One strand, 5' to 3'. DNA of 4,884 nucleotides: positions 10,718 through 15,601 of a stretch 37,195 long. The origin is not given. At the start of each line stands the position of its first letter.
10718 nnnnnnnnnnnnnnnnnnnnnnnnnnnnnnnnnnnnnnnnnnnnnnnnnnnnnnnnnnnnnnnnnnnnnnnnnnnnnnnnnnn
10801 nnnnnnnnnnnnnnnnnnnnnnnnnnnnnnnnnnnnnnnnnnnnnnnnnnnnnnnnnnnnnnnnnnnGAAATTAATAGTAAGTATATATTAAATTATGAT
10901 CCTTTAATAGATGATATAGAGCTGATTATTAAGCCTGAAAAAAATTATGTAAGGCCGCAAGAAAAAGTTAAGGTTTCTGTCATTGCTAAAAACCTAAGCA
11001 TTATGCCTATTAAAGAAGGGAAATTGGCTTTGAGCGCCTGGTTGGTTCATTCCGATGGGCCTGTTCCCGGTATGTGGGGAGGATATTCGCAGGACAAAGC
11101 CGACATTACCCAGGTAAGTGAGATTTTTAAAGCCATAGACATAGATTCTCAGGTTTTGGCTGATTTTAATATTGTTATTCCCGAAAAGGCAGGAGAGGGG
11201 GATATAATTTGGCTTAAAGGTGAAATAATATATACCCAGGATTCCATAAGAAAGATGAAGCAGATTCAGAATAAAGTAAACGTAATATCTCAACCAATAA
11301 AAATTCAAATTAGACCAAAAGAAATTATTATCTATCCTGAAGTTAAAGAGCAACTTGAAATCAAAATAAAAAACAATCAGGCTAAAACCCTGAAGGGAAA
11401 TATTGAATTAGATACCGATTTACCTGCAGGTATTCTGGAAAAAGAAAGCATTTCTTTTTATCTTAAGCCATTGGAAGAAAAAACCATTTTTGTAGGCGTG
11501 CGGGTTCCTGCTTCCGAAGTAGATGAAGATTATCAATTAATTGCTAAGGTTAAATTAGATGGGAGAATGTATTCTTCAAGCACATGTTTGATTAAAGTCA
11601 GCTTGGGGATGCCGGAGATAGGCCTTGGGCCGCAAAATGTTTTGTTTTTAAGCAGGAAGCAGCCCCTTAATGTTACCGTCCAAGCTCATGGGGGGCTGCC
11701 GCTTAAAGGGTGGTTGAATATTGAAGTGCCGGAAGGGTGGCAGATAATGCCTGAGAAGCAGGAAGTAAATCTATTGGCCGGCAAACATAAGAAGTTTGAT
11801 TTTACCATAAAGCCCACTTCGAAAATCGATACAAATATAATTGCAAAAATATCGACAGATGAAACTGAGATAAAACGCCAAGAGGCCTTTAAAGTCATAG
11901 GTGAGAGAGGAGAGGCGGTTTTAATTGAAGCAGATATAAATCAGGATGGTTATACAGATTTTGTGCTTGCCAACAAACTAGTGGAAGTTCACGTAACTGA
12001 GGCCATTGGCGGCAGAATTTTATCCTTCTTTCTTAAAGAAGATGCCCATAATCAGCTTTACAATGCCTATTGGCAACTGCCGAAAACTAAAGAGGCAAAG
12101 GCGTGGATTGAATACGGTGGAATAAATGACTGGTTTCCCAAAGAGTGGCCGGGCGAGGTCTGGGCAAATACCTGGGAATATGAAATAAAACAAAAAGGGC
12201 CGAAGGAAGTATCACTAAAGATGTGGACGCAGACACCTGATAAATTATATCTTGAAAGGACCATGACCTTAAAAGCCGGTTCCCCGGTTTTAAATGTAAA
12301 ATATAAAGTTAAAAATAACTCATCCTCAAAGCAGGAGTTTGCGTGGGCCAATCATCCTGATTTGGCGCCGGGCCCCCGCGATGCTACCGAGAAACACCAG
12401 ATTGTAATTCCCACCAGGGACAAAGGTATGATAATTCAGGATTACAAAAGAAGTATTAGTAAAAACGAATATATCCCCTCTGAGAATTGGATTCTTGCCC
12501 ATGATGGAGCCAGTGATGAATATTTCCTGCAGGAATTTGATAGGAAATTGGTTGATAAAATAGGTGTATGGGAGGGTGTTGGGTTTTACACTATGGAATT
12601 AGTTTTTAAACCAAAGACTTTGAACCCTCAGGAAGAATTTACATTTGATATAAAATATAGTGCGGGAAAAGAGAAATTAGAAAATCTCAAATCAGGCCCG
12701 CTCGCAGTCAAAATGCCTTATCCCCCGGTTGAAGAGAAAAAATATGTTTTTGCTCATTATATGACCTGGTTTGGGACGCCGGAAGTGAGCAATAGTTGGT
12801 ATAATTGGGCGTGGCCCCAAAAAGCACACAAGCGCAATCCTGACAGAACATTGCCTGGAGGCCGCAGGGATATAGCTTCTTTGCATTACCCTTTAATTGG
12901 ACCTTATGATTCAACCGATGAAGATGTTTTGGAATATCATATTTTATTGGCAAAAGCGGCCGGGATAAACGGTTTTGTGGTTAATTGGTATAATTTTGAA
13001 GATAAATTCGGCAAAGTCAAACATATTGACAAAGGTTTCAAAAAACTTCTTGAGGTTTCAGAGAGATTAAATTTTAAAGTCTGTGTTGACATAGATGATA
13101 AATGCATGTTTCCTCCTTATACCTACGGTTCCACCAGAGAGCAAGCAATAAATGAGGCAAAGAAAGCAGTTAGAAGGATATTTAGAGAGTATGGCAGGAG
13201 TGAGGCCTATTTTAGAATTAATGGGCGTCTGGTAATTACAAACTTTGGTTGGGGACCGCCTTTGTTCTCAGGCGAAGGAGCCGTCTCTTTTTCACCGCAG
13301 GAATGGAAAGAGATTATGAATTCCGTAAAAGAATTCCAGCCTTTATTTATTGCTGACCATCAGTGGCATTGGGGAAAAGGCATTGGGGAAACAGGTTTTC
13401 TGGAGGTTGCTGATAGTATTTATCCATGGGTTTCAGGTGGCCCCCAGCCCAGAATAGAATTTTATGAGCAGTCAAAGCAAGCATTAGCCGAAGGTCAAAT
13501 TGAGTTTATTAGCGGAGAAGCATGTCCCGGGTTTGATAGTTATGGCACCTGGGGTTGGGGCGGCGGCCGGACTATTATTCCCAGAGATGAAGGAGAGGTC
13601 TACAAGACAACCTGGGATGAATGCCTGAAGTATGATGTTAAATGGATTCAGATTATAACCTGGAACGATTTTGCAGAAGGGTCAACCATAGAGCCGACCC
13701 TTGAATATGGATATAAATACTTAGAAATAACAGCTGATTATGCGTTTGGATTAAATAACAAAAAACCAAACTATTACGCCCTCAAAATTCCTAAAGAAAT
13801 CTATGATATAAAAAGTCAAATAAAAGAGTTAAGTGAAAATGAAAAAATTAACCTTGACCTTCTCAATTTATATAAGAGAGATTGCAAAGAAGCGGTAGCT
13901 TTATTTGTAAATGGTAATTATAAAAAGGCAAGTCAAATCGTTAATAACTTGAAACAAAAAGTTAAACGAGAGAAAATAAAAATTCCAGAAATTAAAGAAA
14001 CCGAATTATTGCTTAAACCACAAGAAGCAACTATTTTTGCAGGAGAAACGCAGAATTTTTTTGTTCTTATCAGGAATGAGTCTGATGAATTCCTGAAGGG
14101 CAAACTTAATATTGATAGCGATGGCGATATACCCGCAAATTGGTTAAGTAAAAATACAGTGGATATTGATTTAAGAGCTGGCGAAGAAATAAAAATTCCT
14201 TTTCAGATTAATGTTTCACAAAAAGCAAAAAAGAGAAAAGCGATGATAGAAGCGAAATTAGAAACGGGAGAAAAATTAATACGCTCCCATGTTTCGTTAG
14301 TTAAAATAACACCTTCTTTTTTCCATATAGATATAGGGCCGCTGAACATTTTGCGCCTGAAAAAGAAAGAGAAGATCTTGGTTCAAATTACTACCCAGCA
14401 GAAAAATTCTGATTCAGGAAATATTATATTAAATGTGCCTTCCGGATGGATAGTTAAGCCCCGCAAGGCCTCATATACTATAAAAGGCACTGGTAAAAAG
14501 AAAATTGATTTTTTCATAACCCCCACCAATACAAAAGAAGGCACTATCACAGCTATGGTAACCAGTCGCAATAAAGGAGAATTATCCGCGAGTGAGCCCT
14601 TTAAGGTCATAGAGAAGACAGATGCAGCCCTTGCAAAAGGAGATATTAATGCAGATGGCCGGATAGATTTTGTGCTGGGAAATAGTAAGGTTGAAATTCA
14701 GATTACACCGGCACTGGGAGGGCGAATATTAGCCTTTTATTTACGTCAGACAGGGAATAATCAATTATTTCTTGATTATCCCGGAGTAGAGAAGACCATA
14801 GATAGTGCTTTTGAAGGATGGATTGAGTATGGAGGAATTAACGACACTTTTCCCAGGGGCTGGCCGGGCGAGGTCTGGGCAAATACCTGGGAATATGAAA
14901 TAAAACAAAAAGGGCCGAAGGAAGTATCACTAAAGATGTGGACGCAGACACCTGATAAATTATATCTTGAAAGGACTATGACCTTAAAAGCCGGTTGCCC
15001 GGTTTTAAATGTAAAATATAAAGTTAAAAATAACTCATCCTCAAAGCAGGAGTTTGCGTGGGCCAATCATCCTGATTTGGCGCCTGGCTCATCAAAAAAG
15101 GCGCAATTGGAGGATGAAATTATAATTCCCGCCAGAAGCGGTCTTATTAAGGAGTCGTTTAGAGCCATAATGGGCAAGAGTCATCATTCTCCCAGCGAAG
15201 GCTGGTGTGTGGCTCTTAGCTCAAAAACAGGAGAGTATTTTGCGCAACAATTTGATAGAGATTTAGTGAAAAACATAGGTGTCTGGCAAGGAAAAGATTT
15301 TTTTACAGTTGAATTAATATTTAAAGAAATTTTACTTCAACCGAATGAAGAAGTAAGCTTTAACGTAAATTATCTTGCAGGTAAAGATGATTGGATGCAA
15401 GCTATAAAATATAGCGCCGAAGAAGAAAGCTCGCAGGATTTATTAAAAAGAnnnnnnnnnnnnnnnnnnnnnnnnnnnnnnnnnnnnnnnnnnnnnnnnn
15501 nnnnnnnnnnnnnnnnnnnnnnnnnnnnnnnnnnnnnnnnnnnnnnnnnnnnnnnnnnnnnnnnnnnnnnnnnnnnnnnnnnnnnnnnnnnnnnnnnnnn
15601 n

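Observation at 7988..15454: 2488-aa exported protein combining two unrelated catalytic-type domains with duplicated Ig and mutarotase-like cassettes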

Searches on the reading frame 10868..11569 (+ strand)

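Call 36: search_protein_families(library=pfam, proteins=[window:10868-11569:+], max_evalue=1)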
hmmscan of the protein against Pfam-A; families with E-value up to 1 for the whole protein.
window:10868-11569:+ (234 aa): 4 families
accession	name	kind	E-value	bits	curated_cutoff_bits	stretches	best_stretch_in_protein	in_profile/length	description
PF22076.2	Cep192_D6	-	0.00037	21.1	35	1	18-42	46-70/101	Cep192 domain 6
PF00927.28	Transglut_C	-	0.013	16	26.6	0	32-64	15-47/106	Transglutaminase family, C-terminal ig like domain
PF00635.32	Motile_Sperm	-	0.024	14.9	25.9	0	19-54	46-83/109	MSP (Major sperm protein) domain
PF23386.1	NPP-6_helical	-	0.072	12.9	27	1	142-173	135-167/209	NPP-6, helical domain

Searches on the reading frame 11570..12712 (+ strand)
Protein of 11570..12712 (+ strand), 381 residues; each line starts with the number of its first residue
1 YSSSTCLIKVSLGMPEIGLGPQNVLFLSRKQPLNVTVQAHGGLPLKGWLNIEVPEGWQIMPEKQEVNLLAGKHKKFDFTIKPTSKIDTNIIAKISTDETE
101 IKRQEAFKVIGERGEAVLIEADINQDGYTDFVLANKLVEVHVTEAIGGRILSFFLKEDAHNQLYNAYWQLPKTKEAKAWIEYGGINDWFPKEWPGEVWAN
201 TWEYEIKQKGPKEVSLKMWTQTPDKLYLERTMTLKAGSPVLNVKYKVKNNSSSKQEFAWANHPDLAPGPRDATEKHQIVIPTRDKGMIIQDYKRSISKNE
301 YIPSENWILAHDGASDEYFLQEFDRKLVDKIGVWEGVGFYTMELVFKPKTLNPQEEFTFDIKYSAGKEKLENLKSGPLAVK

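Call 36: search_protein_families(library=pfam, proteins=[window:11570-12712:+], max_evalue=1)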
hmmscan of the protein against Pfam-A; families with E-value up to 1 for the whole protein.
window:11570-12712:+ (381 aa): 6 families
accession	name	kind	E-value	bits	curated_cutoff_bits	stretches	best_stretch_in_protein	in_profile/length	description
PF10633.15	NPCBM_assoc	-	0.00035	21.1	24.4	1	30-87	6-65/78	NPCBM-associated, NEW3 domain of alpha-galactosidase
PF14849.12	YidC_periplas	-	0.0018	18.7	24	1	147-257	17-131/283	YidC periplasmic domain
PF16729.10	DUF5067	-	0.0068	16.8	27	1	235-259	39-63/126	Domain of unknown function (DUF5067)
PF09095.17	AmyA-gluTrfs_C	-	0.012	15.7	22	0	122-161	1-40/284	Alpha-amylase/4-alpha-glucanotransferase, C-terminal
PF01839.29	FG-GAP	-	0.024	14.9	22.1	1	121-135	8-22/37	FG-GAP repeat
PF14486.12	DUF4432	-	0.05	12.8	32.5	1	224-265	128-169/304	Domain of unknown function (DUF4432)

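Call 54: predict_structure(alignment_id=A3)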
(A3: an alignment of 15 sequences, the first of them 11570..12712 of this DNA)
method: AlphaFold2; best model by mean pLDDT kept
length: 381 residues; sequences in the alignment: 15
mean_pLDDT: 87.1   pTM: 0.87
mean pLDDT of the five models: 87.1, 85.2, 84.5, 84.2, 82.9
residues with pLDDT >= 90: 256; 70-90: 80; 50-70: 18; < 50: 27
segments of 3 or more residues with pLDDT < 50: 1-11, 168-179, 378-381
pLDDT, mean of each block of 10 residues (from residue 1): 39 75 93 91 92 96 95 93 93 93 93 89 82 96 84 92 71 43 76 62 88 95 91 96 97 94 91 94 94 91 96 96 97 92 95 98 95 66 38
secondary structure, 60 per line:
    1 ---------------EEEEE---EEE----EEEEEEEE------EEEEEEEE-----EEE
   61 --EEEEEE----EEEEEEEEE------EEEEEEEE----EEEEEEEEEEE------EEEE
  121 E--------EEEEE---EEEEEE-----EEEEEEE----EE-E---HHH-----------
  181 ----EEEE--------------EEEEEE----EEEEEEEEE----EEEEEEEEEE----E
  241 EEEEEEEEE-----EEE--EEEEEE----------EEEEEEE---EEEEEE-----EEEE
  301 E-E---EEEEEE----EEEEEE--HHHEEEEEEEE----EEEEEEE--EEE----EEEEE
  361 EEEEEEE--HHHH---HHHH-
elements in order: E16-20 E24-26 E31-38 E45-52 E58-60 E63-68 E73-81 E88-95 E100-110 E117-121 E130-134 E138-143 E149-155 E185-188 E203-208 E213-221 E226-235 E240-249 E255-257 E260-265 E276-282 E286-291 E297-301 E307-312 E317-322 E328-335 E340-346 E349-351 E356-367 H370-373 H377-380

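Call 58: fold_search(model_id=the predicted structure, library=pdb)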
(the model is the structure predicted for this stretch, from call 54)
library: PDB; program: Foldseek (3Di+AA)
matches with E <= 10: 1876; with E <= 0.001: 185
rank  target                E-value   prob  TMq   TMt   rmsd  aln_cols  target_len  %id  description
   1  3mwx_A                9.2e-12  1.00  0.53  0.62   6.4       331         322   13  Crystal structure of a putative galactose mutarotase (BSU18360) from BACILLUS SUBTILIS at 1.45 A resolution (released 2010-07-07)
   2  3k25_A                2.7e-11  1.00  0.48  0.62   6.4       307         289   12  Crystal Structure of Slr1438 protein from Synechocystis sp. PCC 6803, Northeast Structural Genomics Consortium Target  (released 2009-10-13)
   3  4bze_B                3.0e-11  1.00  0.52  0.61   6.5       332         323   14  Crystal structure of galactose mutarotase GalM from Bacillus subtilis (released 2014-08-13)
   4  5cd6_A                4.1e-11  1.00  0.52  0.35  13.3       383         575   11  Crystal structure of a TPR-domain containing protein (BDI_1685) from Parabacteroides distasonis ATCC 8503 at 2.26 A re (released 2015-07-29)
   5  3nre_A                5.1e-10  1.00  0.48  0.62   6.1       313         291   11  Crystal structure of a Putative aldose 1-epimerase (b2544) from ESCHERICHIA COLI K12 at 1.59 A resolution (released 2010-09-15)
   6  3ty1_A                7.5e-10  1.00  0.51  0.51   6.1       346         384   12  Crystal structure of a putative aldose 1-epimerase (KPN_04629) from Klebsiella pneumoniae subsp. pneumoniae MGH 78578  (released 2011-12-28)
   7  3os7_A                2.4e-09  1.00  0.53  0.59   6.1       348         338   11  Crystal structure of a galactose mutarotase-like protein (CA_C0697) from CLOSTRIDIUM ACETOBUTYLICUM at 1.80 A resoluti (released 2010-10-13)
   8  6sd0_A                3.0e-09  1.00  0.40  0.16  22.8       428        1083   11  Structure of beta-galactosidase from Thermotoga maritima. (released 2020-01-15)
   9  3blc_A                4.9e-09  1.00  0.44  0.58   8.7       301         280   11  Crystal structure of the periplasmic domain of the Escherichia Coli YIDC (released 2007-12-25)
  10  2ciq                  5.7e-09  1.00  0.47  0.60   5.1       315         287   16  Structure-based functional annotation: Yeast ymr099c codes for a D- hexose-6-phosphate mutarotase. (released 2006-07-11)
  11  3q1n                  7.0e-09  1.00  0.45  0.56   6.2       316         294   13  Crystal structure of a galactose mutarotase-like protein (LSEI_2598) from Lactobacillus casei ATCC 334 at 1.61 A resolut (released 2011-01-19)
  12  6al2_B                9.9e-09  1.00  0.42  0.35  10.5       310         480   12  Crystal structure of E. coli YidC at 2.8 A resolution (released 2018-11-07)
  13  6al2_A                1.1e-08  1.00  0.43  0.35  10.4       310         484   12  Crystal structure of E. coli YidC at 2.8 A resolution (released 2018-11-07)
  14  2cir                  1.1e-08  1.00  0.45  0.58   6.5       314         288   15  Structure-based functional annotation: Yeast ymr099c codes for a D- hexose-6-phosphate mutarotase. Complex with glucose- (released 2006-07-12)
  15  3dcd_A                1.7e-08  1.00  0.45  0.56   6.3       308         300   12  X-ray structure of the galactose mutarotase related enzyme Q5FKD7 from Lactobacillus acidophilus at the resolution 1.9 (released 2008-07-29)
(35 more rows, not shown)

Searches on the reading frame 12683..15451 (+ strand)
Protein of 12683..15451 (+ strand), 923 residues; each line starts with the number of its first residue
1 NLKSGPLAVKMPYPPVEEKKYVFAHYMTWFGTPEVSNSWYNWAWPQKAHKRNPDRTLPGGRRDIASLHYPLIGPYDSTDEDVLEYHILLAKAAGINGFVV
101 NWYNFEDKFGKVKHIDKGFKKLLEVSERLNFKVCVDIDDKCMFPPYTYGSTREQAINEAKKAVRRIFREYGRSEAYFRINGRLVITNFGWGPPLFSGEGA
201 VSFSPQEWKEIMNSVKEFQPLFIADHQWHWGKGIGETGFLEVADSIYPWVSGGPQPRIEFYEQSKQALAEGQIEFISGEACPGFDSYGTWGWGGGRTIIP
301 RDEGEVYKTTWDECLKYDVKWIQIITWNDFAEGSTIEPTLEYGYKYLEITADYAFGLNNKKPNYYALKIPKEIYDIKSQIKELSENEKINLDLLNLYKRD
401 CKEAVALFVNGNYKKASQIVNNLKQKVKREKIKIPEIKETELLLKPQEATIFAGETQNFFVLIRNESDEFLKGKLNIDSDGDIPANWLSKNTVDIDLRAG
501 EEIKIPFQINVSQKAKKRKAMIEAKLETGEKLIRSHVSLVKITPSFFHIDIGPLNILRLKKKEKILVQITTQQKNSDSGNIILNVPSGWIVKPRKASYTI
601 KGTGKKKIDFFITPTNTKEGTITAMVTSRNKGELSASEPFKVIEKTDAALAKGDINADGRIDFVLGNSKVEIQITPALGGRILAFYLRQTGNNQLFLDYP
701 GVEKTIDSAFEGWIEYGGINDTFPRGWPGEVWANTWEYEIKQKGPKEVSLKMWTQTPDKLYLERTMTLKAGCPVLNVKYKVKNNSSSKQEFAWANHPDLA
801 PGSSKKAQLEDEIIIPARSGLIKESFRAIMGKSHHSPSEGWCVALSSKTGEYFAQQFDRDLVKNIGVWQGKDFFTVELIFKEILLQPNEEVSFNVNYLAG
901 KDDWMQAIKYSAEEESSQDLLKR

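Call 61: find_homologous_proteins(query=window:12683-15451:+, region=1-923)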
Query window:12683-15451:+, residues 1-923 (923 aa): 22 proteins with E <= 0.001 among 8000 candidates.
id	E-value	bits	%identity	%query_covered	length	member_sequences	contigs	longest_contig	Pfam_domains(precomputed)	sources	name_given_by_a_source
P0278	0.0e+0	1358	65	97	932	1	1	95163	PF16402.13,PF03659.21,PF14307.13,PF16317.12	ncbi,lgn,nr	ncbi:MAG: hypothetical protein JW983_09090 [Elusimicrobia bacterium]|nr:hypothetical protein [Elusim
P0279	0.0e+0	1315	62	97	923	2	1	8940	PF16402.13,PF03659.21,PF14307.13,PF10633.16,PF16317.12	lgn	-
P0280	0.0e+0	1123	64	80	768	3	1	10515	PF16402.13,PF03659.21,PF14307.13,PF10633.16,PF16317.12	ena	-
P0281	3.1e-286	970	46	98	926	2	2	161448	PF16402.13,PF03659.21,PF14307.13,PF16317.12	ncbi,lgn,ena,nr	ncbi:hypothetical protein K8S19_10170 [bacterium]|nr:hypothetical protein [bacterium]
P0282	7.4e-285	966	48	97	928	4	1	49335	PF16402.13,PF03659.21,PF14307.13,PF16317.12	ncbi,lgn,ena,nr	ncbi:hypothetical protein KAR34_09335 [bacterium]|nr:hypothetical protein [bacterium]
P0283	4.9e-256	870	42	97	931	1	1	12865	PF16402.13,PF03659.21,PF14307.13,PF16317.12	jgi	jgi:hypothetical protein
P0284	3.0e-255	868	42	98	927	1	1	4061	PF03659.21,PF14307.13,PF16317.12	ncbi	-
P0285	5.7e-253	860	42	98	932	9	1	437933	PF16402.13,PF03659.21,PF14307.13,PF16317.12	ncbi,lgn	-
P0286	2.1e-245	835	41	96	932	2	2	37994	PF16402.13,PF03659.21,PF14307.13,PF16317.12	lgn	-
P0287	2.5e-229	782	40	97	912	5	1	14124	PF16402.13,PF03659.21,PF14307.13,PF16317.12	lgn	-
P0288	5.3e-220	751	39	98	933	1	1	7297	PF03659.21,PF14307.13,PF10633.16,PF16317.12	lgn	-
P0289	1.1e-215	737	38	97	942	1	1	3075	PF16402.13,PF03659.21,PF14307.13,PF16317.12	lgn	-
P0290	7.4e-214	731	40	96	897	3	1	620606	PF03659.21,PF14307.13,PF10633.16,PF16317.12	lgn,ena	-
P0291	3.9e-212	725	39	97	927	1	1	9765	PF16402.13,PF03659.21,PF14307.13,PF16317.12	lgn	-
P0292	2.9e-211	722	38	98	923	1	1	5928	PF03659.21,PF14307.13,PF10633.16,PF16317.12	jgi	jgi:glycoprotein endo-alpha-1,2-mannosidase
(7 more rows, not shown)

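Call 62: find_encoding_contigs(protein=P0278, flank=10000, max_places=2)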
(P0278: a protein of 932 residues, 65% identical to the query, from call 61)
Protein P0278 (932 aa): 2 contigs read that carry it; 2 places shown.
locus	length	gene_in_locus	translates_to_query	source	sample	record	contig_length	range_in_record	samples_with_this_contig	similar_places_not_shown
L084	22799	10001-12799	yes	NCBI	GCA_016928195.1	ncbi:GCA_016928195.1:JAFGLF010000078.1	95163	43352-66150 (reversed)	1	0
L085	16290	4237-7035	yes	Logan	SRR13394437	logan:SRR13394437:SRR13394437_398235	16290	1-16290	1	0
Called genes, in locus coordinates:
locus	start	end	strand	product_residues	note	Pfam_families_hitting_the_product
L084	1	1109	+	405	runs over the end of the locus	PF00933:Glyco_hydro_3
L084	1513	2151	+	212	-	-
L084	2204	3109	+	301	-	-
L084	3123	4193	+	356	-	-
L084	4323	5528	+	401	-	PF13585:CHU_C (faint)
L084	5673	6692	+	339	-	PF03687:UPF0164 (faint)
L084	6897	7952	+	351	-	PF00356:LacI, PF00532:Peripla_BP_1, PF13407:Peripla_BP_4 (weak), PF13377:Peripla_BP_3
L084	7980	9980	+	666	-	-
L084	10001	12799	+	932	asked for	PF16317:Glyco_hydro_99, PF03659:Glyco_hydro_71, PF14307:Glyco_tran_WbsX (faint), PF16402:DUF5010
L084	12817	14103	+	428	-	PF01547:SBP_bac_1, PF13416:SBP_bac_8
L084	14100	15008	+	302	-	PF00528:BPD_transp_1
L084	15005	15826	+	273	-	PF00528:BPD_transp_1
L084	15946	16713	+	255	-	PF00702:Hydrolase (weak)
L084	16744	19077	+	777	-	PF03636:Glyco_hydro_65N, PF03632:Glyco_hydro_65m, PF03633:Glyco_hydro_65C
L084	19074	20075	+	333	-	PF04041:Glyco_hydro_130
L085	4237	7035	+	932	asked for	PF16317:Glyco_hydro_99, PF03659:Glyco_hydro_71, PF14307:Glyco_tran_WbsX (faint), PF16402:DUF5010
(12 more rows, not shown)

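Call 63: find_encoding_contigs(protein=P0279, flank=10000, max_places=2)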
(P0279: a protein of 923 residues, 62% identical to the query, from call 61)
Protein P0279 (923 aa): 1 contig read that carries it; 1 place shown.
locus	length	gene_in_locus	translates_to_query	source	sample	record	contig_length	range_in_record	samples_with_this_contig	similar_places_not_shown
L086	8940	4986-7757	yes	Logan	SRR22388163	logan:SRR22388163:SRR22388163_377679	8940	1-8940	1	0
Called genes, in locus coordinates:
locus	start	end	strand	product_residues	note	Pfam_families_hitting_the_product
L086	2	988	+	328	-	?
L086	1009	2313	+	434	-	PF01547:SBP_bac_1, PF13416:SBP_bac_8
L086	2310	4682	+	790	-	PF06165:GH94_b-supersand, PF17167:Glyco_hydro_94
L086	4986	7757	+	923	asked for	PF14307:Glyco_tran_WbsX (faint), PF16317:Glyco_hydro_99, PF03659:Glyco_hydro_71, PF16402:DUF5010, PF10633:NPCBM_assoc (faint)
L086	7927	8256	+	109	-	-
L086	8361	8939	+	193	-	?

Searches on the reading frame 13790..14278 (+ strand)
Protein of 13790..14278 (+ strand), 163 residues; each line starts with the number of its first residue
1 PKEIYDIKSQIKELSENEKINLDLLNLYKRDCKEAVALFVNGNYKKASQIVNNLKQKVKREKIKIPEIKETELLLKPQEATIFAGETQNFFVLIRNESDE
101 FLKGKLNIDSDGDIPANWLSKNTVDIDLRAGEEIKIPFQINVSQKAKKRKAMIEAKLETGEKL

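Call 36: search_protein_families(library=pfam, proteins=[window:13790-14278:+], max_evalue=1)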
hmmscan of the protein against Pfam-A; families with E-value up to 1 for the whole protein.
window:13790-14278:+ (163 aa): 4 families
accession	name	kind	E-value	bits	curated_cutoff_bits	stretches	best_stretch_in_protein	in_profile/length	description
PF06280.18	fn3_5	-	0.047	14.8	27.6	0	119-154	57-93/112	Fn3-like domain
PF11614.14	FixG_C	-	0.085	13.5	25.6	1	91-157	36-101/119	IG-like fold at C-terminal of FixG, putative oxidoreductase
PF10633.15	NPCBM_assoc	-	0.091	13.4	24.4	1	106-157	22-75/78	NPCBM-associated, NEW3 domain of alpha-galactosidase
PF18915.5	DUF5667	-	0.59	11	27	1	15-62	25-71/99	Domain of unknown function (DUF5667)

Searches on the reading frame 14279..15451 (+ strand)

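Call 36: search_protein_families(library=pfam, proteins=[window:14279-15451:+], max_evalue=1)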
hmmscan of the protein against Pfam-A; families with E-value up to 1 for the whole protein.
window:14279-15451:+ (391 aa): 7 families
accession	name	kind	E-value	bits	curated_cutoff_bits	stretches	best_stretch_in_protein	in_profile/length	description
PF14315.11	DUF4380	-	0.00065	19.2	29.4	1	132-160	5-33/295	Domain of unknown function (DUF4380)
PF14849.12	YidC_periplas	-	0.011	16.2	24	1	180-261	55-133/283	YidC periplasmic domain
PF17128.10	DUF5107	-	0.012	15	24.4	1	133-193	29-87/310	Domain of unknown function (DUF5107)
PF16729.10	DUF5067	-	0.017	15.5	27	1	237-262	39-64/126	Domain of unknown function (DUF5067)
PF09095.17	AmyA-gluTrfs_C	-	0.02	15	22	0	205-260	127-182/284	Alpha-amylase/4-alpha-glucanotransferase, C-terminal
PF13517.12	FG-GAP_3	-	0.089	13.8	26.9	1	75-132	7-60/61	FG-GAP-like repeat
PF14486.12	DUF4432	-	0.23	10.7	32.5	1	226-267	128-169/304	Domain of unknown function (DUF4432)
